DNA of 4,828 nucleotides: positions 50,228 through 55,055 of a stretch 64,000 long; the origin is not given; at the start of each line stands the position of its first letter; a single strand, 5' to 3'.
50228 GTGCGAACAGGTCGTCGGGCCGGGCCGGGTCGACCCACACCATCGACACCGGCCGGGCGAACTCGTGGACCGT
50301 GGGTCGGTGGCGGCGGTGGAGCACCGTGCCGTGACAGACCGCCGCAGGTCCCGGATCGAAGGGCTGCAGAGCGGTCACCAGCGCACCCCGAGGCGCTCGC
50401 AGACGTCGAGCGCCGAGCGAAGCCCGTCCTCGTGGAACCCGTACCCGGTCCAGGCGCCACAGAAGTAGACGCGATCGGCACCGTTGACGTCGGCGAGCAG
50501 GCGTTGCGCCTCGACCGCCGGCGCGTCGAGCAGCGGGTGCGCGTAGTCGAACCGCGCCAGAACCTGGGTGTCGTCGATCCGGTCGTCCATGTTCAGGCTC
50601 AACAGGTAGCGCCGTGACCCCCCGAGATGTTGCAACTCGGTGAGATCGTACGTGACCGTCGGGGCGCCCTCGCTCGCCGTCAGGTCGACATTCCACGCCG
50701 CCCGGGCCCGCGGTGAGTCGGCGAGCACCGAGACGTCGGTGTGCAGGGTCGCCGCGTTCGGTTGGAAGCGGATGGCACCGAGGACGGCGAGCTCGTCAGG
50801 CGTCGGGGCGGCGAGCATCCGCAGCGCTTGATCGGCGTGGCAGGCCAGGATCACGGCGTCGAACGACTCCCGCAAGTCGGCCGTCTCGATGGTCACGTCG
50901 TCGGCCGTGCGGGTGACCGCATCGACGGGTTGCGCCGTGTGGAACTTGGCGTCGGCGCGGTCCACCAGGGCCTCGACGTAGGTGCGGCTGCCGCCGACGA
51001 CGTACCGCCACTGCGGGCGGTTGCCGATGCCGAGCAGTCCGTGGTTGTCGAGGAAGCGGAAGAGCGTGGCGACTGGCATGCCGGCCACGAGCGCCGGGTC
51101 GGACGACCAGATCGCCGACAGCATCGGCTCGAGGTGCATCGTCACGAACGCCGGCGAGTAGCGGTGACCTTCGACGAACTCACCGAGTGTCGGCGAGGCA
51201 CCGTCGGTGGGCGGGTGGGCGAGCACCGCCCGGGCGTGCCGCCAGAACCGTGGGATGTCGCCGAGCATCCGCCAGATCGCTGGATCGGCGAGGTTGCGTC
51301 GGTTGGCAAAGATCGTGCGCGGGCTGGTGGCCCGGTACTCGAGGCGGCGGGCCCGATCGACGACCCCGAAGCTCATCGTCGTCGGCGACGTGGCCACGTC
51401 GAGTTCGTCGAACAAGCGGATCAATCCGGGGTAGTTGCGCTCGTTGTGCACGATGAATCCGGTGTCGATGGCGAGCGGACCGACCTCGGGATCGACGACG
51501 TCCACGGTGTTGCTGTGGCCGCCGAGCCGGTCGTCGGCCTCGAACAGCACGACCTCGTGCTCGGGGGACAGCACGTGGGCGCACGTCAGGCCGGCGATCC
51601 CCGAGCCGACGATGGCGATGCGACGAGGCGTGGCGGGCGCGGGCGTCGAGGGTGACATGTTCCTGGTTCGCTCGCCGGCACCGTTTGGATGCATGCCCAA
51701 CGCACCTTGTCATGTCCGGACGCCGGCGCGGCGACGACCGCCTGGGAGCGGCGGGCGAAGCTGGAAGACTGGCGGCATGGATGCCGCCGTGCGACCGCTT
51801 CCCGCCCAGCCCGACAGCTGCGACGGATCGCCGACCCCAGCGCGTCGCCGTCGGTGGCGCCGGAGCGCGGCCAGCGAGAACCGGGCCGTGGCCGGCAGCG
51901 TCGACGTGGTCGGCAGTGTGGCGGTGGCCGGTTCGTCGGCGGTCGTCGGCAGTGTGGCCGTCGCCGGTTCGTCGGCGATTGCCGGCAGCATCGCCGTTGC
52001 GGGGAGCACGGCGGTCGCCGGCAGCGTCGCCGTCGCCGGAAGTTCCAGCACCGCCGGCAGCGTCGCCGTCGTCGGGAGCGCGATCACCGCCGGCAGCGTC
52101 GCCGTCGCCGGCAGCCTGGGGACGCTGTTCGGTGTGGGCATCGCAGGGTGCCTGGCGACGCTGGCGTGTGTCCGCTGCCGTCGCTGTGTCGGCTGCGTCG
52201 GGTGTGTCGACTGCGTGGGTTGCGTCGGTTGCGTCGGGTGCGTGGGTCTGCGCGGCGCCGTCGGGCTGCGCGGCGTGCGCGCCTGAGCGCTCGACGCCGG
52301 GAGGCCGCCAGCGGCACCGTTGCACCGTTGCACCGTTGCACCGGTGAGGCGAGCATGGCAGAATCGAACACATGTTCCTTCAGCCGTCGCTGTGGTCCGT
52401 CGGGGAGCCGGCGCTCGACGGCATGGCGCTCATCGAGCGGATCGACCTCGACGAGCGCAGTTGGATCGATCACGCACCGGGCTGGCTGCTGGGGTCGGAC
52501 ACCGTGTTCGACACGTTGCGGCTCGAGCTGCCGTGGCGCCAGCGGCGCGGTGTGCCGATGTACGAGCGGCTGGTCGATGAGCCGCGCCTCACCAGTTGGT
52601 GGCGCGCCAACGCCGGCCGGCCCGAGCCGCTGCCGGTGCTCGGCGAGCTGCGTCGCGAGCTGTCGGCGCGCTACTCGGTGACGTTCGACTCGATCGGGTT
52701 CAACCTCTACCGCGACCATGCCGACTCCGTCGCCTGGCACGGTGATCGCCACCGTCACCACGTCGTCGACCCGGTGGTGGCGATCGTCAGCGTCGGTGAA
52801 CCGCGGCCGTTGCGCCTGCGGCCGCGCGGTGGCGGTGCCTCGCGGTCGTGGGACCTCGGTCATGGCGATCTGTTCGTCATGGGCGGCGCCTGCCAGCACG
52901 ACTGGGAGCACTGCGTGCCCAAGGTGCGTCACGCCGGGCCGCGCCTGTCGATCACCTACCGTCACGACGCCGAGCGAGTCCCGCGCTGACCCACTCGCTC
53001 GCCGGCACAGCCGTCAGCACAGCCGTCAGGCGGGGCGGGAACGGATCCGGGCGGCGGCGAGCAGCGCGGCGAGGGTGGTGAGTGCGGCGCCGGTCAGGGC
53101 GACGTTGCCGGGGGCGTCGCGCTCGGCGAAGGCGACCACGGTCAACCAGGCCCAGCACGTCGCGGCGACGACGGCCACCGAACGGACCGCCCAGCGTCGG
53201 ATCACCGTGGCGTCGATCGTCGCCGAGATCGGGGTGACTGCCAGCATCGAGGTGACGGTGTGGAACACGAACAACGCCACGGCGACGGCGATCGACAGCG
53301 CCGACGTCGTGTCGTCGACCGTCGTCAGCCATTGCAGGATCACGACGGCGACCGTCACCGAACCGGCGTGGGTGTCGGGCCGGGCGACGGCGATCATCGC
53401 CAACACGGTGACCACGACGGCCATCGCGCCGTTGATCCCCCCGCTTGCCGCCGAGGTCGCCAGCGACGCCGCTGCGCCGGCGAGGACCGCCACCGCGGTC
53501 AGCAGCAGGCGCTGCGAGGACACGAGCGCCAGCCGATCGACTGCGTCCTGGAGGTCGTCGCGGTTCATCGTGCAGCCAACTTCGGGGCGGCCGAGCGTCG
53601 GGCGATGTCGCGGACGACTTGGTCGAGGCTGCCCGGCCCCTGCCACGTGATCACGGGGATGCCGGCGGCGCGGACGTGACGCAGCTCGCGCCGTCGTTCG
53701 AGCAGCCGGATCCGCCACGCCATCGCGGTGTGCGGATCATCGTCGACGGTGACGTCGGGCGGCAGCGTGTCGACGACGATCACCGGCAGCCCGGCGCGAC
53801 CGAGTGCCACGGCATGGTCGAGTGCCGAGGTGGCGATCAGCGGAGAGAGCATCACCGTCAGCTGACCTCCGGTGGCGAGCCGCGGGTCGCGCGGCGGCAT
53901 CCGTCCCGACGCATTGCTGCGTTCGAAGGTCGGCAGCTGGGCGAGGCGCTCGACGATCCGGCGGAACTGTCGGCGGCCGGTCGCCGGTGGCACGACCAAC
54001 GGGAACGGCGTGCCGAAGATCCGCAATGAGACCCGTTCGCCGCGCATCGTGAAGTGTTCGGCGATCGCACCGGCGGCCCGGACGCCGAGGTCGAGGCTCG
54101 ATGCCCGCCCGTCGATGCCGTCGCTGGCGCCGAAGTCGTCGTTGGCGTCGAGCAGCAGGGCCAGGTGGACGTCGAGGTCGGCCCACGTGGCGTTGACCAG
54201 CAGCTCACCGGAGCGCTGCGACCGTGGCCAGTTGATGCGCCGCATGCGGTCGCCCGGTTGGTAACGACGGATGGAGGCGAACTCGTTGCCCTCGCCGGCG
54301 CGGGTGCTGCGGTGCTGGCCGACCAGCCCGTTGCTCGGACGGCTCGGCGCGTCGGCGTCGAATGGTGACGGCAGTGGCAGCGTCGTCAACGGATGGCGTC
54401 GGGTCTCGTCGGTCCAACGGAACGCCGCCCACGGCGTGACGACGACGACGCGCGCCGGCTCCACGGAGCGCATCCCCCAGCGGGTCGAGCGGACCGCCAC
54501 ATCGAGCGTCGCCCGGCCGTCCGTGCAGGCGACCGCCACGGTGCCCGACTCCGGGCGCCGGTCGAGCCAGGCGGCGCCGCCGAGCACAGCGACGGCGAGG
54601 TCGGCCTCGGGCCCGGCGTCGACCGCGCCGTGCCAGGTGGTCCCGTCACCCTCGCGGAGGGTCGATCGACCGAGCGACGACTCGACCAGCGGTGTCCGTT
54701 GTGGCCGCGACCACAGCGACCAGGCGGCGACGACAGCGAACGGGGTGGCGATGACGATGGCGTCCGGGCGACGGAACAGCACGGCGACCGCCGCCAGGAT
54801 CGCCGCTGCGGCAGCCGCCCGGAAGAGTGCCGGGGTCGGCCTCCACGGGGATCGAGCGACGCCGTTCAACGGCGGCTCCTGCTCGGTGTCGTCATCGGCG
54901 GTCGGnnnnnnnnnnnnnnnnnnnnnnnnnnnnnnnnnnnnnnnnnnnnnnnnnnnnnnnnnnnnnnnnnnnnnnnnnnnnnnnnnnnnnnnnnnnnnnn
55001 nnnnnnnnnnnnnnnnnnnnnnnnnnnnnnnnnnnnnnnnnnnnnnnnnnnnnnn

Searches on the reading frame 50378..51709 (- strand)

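Call 75: search_protein_families(library=pfam, proteins=[window:50378-51709:-], max_evalue=0.00001)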
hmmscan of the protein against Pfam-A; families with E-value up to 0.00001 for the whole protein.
window:50378-51709:- (444 aa): 3 families
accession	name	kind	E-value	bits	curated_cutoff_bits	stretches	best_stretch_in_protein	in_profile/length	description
PF01593.30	Amino_oxidase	-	2.7e-26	93.3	19.8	1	38-304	1-269/443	Flavin containing amine oxidoreductase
PF13450.12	NAD_binding_8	-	6.4e-13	49.2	21.9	1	33-103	1-68/68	NAD(P)-binding Rossmann-like domain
PF01266.30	DAO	-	7.8e-09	35.9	27.9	1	30-66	1-39/353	FAD dependent oxidoreductase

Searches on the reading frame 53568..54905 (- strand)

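Call 75: search_protein_families(library=pfam, proteins=[window:53568-54905:-], max_evalue=0.00001)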
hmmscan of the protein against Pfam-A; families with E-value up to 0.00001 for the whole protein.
window:53568-54905:- (446 aa): 1 family
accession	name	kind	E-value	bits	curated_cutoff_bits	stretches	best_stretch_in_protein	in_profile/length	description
PF01882.25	DUF58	-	1.7e-14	54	23.4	1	212-368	2-156/216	Protein of unknown function DUF58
